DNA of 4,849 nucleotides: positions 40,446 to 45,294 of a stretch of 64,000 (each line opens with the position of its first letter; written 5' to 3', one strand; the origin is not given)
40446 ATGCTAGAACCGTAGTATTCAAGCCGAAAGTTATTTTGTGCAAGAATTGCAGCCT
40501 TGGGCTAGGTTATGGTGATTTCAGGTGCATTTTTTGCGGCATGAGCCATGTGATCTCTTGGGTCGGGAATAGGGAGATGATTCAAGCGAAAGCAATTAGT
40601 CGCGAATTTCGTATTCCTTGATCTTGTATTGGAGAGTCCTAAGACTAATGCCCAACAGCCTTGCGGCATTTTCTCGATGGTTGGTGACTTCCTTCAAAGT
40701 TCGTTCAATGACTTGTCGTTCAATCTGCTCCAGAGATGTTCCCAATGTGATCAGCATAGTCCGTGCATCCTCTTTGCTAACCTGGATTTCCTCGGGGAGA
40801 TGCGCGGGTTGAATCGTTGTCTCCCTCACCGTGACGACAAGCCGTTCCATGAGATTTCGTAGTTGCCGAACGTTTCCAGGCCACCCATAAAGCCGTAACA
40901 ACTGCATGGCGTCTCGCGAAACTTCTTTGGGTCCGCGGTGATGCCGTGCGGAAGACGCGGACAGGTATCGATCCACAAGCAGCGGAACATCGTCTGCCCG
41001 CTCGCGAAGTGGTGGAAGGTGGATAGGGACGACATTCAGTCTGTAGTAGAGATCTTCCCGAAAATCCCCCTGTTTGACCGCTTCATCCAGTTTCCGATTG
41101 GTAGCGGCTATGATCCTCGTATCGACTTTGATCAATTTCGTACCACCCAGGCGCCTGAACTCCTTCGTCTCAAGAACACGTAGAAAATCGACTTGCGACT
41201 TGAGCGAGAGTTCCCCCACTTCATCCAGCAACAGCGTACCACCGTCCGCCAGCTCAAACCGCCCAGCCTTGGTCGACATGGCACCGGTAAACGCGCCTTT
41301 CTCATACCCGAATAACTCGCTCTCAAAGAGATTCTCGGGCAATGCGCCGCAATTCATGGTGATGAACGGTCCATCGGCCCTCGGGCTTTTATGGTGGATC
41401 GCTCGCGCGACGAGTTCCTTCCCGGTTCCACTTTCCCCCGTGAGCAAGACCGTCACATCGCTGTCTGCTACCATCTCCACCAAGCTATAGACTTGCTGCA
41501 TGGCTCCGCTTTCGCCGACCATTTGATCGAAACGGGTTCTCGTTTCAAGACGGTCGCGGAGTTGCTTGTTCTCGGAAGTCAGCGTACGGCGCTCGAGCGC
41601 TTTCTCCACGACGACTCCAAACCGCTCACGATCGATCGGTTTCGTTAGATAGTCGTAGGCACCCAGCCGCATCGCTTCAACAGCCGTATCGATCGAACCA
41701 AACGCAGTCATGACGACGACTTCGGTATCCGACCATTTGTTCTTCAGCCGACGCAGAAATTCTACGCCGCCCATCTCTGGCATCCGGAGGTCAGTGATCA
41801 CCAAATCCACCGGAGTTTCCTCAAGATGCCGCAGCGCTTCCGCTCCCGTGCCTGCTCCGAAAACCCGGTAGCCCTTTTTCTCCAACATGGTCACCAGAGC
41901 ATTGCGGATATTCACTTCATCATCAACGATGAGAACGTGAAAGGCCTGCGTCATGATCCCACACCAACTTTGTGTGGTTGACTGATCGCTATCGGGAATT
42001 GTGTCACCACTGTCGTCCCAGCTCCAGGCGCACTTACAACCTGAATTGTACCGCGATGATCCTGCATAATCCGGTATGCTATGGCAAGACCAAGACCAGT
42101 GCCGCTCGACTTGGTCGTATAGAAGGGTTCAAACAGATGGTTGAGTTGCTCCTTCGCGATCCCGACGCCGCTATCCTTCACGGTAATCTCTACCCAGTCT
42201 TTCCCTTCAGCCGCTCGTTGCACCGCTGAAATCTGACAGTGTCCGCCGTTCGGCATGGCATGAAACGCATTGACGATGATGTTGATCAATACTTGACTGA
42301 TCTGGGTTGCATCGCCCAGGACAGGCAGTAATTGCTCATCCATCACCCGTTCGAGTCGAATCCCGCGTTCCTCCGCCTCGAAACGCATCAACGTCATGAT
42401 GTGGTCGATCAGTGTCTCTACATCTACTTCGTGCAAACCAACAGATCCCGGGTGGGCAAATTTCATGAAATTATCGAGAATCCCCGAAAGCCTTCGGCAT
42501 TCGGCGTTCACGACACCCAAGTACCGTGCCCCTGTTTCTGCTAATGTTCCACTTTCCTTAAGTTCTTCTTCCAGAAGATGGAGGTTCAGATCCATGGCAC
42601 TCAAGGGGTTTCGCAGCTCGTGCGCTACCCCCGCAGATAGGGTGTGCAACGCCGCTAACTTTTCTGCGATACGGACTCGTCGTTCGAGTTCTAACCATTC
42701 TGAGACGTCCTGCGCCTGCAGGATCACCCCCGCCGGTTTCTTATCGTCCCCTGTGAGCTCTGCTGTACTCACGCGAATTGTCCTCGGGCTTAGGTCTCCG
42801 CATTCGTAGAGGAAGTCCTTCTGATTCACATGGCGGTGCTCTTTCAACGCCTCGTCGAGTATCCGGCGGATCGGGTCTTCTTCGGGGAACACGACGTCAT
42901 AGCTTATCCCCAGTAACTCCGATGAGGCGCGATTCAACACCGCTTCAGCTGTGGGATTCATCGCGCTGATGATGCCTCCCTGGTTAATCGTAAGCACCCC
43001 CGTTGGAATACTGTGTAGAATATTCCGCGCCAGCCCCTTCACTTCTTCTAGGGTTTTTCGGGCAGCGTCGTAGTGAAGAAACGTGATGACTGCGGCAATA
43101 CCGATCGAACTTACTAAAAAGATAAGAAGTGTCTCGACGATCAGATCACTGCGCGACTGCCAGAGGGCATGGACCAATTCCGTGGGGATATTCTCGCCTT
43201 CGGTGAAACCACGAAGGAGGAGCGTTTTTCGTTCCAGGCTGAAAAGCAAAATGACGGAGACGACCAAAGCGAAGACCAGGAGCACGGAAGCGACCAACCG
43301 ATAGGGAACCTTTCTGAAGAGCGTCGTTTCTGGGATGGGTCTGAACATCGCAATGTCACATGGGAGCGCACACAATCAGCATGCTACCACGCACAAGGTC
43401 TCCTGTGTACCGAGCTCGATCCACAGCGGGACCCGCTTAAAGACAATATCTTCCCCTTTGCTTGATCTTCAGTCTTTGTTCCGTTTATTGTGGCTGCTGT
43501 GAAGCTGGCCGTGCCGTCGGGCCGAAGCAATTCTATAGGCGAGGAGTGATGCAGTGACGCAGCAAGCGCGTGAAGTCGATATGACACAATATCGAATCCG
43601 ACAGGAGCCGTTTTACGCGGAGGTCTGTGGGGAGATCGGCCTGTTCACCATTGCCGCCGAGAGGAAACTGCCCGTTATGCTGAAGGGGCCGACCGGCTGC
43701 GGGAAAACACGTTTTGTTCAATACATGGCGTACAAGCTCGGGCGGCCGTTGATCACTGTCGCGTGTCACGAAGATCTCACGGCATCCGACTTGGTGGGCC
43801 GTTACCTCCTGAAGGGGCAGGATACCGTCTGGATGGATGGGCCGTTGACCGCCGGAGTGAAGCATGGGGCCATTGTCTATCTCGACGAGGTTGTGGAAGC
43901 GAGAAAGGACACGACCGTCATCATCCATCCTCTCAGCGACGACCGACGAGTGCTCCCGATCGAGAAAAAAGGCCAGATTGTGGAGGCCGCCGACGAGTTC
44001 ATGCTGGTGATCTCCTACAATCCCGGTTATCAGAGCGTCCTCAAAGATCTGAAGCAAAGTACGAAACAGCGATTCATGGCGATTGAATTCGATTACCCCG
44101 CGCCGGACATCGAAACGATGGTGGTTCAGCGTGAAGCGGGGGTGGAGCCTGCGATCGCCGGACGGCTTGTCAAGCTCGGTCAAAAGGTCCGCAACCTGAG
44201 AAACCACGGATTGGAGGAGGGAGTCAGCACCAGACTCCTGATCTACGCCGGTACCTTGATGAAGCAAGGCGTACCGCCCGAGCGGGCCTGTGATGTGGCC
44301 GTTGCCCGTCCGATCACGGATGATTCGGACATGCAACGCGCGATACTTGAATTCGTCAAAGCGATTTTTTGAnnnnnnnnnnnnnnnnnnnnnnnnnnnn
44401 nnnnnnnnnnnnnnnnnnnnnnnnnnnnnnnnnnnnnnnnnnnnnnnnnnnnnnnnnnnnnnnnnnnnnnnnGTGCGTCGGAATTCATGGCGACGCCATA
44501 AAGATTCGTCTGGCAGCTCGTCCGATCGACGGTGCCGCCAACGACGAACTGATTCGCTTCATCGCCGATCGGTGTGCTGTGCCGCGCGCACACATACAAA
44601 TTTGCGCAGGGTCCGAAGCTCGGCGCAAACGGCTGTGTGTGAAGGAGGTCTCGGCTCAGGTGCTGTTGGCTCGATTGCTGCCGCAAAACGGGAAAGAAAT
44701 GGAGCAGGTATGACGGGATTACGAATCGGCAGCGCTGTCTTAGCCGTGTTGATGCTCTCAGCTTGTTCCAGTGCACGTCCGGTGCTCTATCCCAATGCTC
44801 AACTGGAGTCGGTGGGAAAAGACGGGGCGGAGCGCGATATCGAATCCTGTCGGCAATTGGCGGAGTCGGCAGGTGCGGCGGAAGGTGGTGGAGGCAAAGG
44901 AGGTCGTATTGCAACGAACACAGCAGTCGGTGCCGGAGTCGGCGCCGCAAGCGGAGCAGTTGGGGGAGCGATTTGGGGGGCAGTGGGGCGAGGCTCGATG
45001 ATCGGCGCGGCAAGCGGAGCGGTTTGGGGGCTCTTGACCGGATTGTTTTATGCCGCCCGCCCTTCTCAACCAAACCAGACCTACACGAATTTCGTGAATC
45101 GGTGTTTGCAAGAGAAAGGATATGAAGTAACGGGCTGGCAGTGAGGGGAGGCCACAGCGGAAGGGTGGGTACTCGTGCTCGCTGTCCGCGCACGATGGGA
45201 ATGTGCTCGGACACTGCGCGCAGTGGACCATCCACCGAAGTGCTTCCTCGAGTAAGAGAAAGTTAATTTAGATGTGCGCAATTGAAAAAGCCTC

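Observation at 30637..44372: Candidate new system: nickel-less hydrogenase-like (Ehr) ion-pumping complex under sigma54 control, with a periplasmic blue-copper protein and a CbbQ ATPase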

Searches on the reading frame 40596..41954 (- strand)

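Call 87: search_protein_families(library=pfam, proteins=[window:40596-41954:-], max_evalue=0.001)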
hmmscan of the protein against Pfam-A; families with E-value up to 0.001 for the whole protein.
window:40596-41954:- (452 aa): 11 families
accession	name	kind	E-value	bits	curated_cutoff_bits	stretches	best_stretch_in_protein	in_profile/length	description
PF00158.32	Sigma54_activat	-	6.1e-73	244.5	20.2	1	145-312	1-168/168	Sigma-54 interaction domain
PF00072.30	Response_reg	-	2.3e-32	111.9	30.2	1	7-112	1-106/111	Response regulator receiver domain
PF25601.1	AAA_lid_14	-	1.2e-24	86.4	27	1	317-397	1-81/87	AAA+ ATPase lid domain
PF14532.12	Sigma54_activ_2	-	4.5e-21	76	25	1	146-316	1-138/138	Sigma-54 interaction domain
PF02954.25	HTH_8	-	3.1e-13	49.7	22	1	407-448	1-42/42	Bacterial regulatory protein, Fis family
PF07728.20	AAA_5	-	1.4e-08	35.3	22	1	169-288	2-124/139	AAA domain (dynein-related subfamily)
PF00004.35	AAA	-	8.6e-06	26.7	21.2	1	169-295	1-120/131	ATPase family associated with various cellular activities (AAA)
PF00493.29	MCM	-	8.5e-05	22.2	23.3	1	163-288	54-174/224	MCM P-loop domain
PF13191.12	AAA_16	-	0.00034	21.6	32.6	1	150-205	7-63/167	AAA ATPase domain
PF06068.19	TIP49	-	0.00065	19.4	23.8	0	132-203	13-86/347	TIP49 P-loop domain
PF01078.27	Mg_chelatase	-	0.00076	19.4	20.3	0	224-265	93-134/207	Magnesium chelatase, subunit ChlI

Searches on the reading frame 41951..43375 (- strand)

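Call 87: search_protein_families(library=pfam, proteins=[window:41951-43375:-], max_evalue=0.001)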
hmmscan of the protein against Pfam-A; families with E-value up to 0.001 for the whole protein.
window:41951-43375:- (474 aa): 6 families
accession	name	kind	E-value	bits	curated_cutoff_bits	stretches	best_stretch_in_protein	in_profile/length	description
PF02518.31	HATPase_c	-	6e-28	97.9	26.4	1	354-462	1-109/111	Histidine kinase-, DNA gyrase B-, and HSP90-like ATPase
PF00512.31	HisKA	-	7.1e-12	45.6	26.9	1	245-307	4-61/66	His Kinase A (phospho-acceptor) domain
PF00989.32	PAS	-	2e-11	44.4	22.6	1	117-224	4-113/113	PAS fold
PF08448.16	PAS_4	-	6.3e-07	30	23.1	1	120-226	1-107/110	PAS fold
PF13426.13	PAS_9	-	8.7e-06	26.4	27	1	124-226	1-103/103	PAS domain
PF13581.12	HATPase_c_2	-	0.0003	21.2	27.4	1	364-456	41-123/127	Histidine kinase-like ATPase domain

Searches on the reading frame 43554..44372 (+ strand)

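Call 4: search_protein_families(library=pfam, proteins=[window:43554-44372:+], max_evalue=0.01)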
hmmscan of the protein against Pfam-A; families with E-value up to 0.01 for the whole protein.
window:43554-44372:+ (272 aa): 9 families
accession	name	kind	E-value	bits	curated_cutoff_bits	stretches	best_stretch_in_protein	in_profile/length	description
PF07728.20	AAA_5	-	2.9e-33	115.3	22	1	40-174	1-139/139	AAA domain (dynein-related subfamily)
PF08406.16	CbbQ_C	-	1.1e-32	112.5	20.6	1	187-270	1-84/85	CbbQ/NirQ/NorQ C-terminal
PF07726.17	AAA_3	-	1.8e-05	25.1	27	1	41-175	2-130/131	ATPase family associated with various cellular activities (AAA)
PF01078.27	Mg_chelatase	-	0.00022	21.1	20.3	0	103-172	105-173/207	Magnesium chelatase, subunit ChlI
PF12774.13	AAA_6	-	0.00045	19.8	25.2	1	33-79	27-73/327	Hydrolytic ATP binding site of dynein motor region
PF00004.35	AAA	-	0.00061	20.7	21.2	1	41-84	1-38/131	ATPase family associated with various cellular activities (AAA)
PF13401.12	AAA_22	-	0.0034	18.1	27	1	38-82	5-52/130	AAA domain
PF07724.20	AAA_2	-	0.0077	16.7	27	0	41-164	6-132/166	AAA domain (Cdc48 subfamily)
PF02367.23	TsaE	-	0.0092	16.4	26.6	0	37-63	20-46/128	Threonylcarbamoyl adenosine biosynthesis protein TsaE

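Call 5: search_protein_families(library=ncbifam, proteins=[window:43554-44372:+], max_evalue=0.01)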
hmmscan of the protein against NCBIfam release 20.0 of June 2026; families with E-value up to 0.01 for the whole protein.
window:43554-44372:+ (272 aa): 6 families
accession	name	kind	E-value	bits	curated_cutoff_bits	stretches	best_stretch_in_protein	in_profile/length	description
TIGR02640.1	gas_vesic_GvpN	equivalog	3.1e-20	72.8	266.8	1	39-235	22-235/262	gas vesicle protein GvpN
NF047784.1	MadB_ATPase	equivalog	1.5e-09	37.5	475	2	33-77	28-72/298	MadB family AAA-type ATPase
NF042959.1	IteA_antiphage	equivalog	2e-05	23.9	510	1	37-72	124-159/367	anti-phage ATPase IteA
TIGR01650.1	PD_CobS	equivalog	0.00034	19.9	558.55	1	36-152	64-182/327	cobaltochelatase subunit CobS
NF003229.0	PRK04195.1-5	equivalog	0.0037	16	280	1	39-113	45-112/413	replication factor C large subunit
NF003745.1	PRK05342.1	equivalog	0.008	15.1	359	0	38-83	109-153/418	ATP-dependent Clp protease ATP-binding subunit ClpX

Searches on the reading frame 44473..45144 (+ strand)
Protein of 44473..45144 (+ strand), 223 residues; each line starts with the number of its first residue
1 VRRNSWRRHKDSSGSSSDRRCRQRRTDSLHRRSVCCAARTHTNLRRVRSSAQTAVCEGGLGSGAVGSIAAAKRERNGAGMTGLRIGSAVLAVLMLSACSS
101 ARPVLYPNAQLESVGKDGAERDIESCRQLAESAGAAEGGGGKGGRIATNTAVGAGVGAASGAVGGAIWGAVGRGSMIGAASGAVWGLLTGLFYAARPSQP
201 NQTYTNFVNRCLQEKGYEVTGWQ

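Call 42: search_protein_families(library=pfam, proteins=[window:44473-45144:+], max_evalue=0.1)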
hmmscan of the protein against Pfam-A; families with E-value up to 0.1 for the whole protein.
window:44473-45144:+ (223 aa): 3 families
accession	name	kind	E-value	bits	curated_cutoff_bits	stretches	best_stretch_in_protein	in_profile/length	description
PF13436.11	Gly-zipper_OmpA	-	1e-09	38.5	27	1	147-189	1-43/44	Glycine-zipper domain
PF13441.11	Gly-zipper_YMGG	-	2.6e-06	27.5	28.9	1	149-190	2-43/45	YMGG-like Gly-zipper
PF10247.14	Romo1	-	0.062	14.1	27.6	1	169-200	4-35/66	Reactive mitochondrial oxygen species modulator 1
